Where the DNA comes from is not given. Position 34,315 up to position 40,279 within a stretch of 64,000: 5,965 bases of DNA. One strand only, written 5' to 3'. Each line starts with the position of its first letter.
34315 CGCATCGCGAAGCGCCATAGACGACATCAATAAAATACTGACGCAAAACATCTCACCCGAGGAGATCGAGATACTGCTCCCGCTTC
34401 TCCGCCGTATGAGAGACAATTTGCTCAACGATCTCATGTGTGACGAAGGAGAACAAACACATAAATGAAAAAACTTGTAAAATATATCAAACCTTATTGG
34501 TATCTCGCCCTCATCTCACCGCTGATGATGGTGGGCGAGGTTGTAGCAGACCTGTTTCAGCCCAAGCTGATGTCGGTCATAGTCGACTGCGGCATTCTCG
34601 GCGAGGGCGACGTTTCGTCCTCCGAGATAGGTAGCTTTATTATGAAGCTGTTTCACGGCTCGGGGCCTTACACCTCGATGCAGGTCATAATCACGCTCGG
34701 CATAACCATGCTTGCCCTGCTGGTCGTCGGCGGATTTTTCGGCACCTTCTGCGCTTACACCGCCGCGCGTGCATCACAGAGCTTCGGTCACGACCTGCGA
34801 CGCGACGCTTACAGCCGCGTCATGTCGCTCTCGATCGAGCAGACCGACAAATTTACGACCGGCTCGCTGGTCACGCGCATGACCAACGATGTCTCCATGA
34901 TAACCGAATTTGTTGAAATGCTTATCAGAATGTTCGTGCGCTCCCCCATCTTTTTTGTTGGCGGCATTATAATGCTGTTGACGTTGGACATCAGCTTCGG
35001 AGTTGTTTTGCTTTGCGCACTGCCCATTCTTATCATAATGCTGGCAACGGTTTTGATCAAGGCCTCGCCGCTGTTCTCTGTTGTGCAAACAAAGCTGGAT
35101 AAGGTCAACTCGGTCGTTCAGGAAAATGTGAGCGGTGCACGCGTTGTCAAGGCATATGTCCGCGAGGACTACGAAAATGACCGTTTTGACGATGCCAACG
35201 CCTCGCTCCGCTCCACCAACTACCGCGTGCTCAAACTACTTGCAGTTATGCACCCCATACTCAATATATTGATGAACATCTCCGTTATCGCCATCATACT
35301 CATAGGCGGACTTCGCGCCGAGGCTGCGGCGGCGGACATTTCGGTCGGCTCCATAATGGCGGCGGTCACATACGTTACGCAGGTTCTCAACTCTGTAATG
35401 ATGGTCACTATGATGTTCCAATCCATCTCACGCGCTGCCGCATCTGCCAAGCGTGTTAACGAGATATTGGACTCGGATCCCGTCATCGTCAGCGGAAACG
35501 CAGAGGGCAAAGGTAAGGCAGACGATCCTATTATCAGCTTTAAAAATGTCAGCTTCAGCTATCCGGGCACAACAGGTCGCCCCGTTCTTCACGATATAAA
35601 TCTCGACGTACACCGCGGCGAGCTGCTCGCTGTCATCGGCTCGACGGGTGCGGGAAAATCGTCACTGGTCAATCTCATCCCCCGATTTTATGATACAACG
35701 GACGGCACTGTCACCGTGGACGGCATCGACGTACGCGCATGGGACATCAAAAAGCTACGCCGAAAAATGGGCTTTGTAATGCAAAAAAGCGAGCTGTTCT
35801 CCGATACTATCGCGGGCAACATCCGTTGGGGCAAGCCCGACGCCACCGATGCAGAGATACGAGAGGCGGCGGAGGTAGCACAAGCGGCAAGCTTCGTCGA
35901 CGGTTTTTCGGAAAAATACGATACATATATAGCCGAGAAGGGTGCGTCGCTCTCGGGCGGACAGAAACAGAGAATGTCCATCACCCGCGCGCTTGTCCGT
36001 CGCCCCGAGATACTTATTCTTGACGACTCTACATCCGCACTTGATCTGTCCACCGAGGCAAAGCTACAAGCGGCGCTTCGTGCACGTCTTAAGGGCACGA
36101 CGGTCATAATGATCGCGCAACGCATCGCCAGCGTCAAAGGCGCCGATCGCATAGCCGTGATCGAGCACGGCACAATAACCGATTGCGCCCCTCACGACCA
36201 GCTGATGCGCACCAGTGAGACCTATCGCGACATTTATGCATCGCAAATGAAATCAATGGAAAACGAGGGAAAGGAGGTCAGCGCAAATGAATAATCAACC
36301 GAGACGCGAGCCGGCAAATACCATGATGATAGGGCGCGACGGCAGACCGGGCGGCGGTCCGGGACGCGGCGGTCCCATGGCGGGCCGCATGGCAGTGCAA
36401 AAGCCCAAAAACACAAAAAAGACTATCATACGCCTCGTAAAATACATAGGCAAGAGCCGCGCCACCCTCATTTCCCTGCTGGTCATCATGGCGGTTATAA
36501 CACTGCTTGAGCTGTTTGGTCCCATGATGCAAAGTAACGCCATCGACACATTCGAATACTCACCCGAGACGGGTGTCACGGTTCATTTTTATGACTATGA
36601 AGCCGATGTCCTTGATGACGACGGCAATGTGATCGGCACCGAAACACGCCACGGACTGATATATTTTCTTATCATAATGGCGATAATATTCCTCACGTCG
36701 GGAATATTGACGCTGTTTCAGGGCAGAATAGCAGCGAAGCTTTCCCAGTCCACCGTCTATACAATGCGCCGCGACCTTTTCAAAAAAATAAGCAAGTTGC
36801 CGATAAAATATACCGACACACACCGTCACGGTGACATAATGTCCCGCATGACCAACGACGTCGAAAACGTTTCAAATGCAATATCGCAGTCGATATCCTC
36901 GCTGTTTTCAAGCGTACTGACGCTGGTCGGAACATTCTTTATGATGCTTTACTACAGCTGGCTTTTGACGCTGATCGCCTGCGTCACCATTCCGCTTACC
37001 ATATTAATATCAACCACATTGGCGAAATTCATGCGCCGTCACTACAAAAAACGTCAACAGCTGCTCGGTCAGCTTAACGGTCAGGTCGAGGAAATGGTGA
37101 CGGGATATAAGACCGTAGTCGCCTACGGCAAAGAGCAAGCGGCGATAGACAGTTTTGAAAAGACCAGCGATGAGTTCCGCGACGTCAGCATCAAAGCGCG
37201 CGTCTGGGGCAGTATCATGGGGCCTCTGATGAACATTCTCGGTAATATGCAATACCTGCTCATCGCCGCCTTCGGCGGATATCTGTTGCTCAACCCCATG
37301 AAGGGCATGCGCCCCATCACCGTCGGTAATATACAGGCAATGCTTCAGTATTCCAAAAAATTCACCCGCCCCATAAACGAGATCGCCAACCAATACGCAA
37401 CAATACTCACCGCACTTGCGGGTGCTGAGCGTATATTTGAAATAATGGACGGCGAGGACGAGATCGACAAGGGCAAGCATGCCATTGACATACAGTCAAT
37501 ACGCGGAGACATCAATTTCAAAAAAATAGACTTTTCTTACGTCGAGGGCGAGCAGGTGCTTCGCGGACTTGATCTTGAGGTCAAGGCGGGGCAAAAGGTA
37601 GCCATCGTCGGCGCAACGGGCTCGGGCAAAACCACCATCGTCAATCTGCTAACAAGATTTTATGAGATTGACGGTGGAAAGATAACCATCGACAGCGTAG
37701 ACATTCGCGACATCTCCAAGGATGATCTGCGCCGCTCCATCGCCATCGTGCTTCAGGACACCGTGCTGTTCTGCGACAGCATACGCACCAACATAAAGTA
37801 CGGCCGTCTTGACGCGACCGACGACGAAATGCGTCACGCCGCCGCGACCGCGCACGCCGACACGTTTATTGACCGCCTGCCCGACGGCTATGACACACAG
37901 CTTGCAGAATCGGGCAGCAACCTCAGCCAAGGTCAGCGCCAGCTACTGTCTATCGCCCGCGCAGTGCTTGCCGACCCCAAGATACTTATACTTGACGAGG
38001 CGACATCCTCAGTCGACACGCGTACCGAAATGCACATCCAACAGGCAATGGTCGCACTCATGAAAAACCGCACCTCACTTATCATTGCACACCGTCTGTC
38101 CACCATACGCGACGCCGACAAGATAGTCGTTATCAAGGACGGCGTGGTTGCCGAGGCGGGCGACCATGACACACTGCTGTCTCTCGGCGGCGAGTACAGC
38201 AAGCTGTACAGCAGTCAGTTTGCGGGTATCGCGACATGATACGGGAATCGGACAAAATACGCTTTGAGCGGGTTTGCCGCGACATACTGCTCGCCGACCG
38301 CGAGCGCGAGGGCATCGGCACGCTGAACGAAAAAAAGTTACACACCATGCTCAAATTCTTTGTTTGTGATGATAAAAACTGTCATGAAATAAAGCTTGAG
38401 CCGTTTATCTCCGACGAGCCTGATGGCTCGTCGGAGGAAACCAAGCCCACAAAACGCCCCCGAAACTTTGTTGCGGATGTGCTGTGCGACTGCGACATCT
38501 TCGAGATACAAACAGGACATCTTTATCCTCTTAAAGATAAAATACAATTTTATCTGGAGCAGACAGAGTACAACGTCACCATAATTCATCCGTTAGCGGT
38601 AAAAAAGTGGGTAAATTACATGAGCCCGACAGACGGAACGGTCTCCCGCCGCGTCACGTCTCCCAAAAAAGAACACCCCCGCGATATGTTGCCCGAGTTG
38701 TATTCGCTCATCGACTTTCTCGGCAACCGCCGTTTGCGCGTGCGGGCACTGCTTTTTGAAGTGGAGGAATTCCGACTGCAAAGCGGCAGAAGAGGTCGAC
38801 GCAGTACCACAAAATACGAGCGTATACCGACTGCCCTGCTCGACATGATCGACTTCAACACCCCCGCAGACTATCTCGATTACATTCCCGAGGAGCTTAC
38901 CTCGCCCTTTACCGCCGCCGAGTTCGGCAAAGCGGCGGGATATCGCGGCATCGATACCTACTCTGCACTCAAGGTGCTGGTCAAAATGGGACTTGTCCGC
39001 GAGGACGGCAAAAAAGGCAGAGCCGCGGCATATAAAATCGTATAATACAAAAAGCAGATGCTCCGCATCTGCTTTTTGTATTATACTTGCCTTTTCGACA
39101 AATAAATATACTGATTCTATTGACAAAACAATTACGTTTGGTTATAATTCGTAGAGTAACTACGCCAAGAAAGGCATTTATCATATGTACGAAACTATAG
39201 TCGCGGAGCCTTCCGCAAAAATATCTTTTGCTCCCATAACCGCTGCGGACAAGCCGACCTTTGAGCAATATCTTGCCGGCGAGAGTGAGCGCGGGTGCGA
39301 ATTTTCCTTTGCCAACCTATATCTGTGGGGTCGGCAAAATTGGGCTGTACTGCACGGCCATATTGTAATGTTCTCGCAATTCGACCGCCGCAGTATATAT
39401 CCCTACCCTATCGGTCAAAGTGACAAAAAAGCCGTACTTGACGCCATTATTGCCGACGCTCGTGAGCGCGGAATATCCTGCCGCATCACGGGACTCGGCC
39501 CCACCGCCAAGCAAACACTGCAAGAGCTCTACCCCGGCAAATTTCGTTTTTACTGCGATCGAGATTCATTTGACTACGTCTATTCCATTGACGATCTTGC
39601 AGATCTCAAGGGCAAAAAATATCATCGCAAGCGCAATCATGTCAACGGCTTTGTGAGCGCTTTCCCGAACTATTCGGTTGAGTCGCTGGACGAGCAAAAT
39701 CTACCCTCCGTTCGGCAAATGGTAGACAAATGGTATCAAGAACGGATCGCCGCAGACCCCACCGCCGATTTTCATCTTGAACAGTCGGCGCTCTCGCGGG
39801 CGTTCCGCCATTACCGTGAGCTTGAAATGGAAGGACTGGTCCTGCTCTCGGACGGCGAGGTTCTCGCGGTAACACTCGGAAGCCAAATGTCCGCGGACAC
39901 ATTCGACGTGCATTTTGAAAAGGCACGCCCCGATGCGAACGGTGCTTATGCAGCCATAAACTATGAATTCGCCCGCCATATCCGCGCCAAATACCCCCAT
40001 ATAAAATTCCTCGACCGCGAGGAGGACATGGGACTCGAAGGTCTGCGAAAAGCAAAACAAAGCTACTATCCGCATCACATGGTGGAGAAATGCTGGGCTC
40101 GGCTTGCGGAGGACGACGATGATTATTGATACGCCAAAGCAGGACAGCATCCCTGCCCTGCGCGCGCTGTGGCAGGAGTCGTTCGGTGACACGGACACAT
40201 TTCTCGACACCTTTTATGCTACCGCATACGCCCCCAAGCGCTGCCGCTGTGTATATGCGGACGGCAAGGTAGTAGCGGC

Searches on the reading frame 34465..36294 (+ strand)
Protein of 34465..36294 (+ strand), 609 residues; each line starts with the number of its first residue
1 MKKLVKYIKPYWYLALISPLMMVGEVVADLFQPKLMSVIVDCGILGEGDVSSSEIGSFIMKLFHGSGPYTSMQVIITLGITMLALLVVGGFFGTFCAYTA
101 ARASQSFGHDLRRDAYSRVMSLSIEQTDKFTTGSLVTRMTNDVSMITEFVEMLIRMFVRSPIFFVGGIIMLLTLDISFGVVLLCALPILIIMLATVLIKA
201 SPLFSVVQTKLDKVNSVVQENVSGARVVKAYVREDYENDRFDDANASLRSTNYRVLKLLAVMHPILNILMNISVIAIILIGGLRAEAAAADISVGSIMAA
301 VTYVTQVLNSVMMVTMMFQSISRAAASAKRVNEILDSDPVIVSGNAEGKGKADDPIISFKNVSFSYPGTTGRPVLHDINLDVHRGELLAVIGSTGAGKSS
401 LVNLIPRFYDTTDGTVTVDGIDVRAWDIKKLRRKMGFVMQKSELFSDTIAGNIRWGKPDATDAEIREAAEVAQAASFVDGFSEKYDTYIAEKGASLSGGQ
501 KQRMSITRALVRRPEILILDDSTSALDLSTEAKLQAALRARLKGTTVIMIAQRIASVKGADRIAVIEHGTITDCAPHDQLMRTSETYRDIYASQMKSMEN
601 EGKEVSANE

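Call 65: search_protein_families(library=pfam, proteins=[window:34465-36294:+], max_evalue=0.001)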
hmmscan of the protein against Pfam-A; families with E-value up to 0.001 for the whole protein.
window:34465-36294:+ (609 aa): 3 families
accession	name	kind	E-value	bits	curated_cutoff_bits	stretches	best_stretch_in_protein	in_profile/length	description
PF00664.28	ABC_membrane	-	9.4e-43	147.3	28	1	52-311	37-274/274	ABC transporter transmembrane region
PF00005.33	ABC_tran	-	7.6e-32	111.2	25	1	375-524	1-137/137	ABC transporter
PF02463.25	SMC_N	-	4e-06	26.8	40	1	409-566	104-211/220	RecF/RecN/SMC N terminal domain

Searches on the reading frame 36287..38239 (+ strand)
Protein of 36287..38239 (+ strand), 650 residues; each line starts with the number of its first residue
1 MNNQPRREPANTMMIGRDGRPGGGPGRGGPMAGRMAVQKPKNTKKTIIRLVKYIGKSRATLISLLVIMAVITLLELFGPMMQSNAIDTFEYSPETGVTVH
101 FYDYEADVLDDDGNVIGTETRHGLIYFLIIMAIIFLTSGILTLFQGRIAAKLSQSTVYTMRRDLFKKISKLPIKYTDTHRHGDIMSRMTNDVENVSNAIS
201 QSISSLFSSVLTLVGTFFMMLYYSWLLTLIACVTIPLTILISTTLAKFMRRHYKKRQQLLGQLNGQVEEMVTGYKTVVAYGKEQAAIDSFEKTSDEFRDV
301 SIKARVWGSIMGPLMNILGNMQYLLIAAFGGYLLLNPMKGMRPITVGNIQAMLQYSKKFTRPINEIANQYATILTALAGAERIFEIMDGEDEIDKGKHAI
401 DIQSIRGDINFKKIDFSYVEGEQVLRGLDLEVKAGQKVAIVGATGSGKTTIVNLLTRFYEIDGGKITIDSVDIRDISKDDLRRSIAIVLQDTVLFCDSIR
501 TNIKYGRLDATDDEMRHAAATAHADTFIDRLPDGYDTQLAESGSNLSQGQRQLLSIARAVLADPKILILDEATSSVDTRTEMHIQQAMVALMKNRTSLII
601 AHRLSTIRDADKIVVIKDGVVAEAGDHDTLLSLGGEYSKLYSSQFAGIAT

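Call 65: search_protein_families(library=pfam, proteins=[window:36287-38239:+], max_evalue=0.001)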
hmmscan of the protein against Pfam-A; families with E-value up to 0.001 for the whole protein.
window:36287-38239:+ (650 aa): 5 families
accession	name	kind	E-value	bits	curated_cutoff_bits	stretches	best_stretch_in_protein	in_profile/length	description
PF00664.28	ABC_membrane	-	7e-52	177.2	28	1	70-361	10-272/274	ABC transporter transmembrane region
PF00005.33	ABC_tran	-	5.4e-31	108.4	25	1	425-574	1-137/137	ABC transporter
PF13401.12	AAA_22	-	0.00053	20.7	27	0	438-572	8-93/130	AAA domain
PF13304.12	AAA_21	-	0.00053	20.6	27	0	524-600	182-295/304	AAA domain, putative AbiEii toxin, Type IV TA system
PF02463.25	SMC_N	-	0.00068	19.6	40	0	527-617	135-212/220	RecF/RecN/SMC N terminal domain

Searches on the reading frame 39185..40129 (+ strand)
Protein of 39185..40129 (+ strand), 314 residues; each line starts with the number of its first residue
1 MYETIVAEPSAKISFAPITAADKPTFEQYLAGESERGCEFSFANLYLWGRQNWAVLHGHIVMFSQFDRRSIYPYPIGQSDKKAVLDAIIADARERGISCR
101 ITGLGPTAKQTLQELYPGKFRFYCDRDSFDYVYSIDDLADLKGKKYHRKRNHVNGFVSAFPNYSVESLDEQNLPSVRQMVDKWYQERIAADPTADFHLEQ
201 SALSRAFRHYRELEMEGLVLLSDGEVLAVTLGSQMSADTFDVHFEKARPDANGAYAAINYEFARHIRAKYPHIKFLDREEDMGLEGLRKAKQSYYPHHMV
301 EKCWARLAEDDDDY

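Call 65: search_protein_families(library=pfam, proteins=[window:39185-40129:+], max_evalue=0.001)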
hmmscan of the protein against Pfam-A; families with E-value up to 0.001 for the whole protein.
window:39185-40129:+ (314 aa): 1 family
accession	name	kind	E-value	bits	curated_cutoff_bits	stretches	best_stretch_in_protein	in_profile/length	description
PF09924.15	LPG_synthase_C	-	2.7e-49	168.3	27.5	1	35-305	6-297/298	Phosphatidylglycerol lysyltransferase, C-terminal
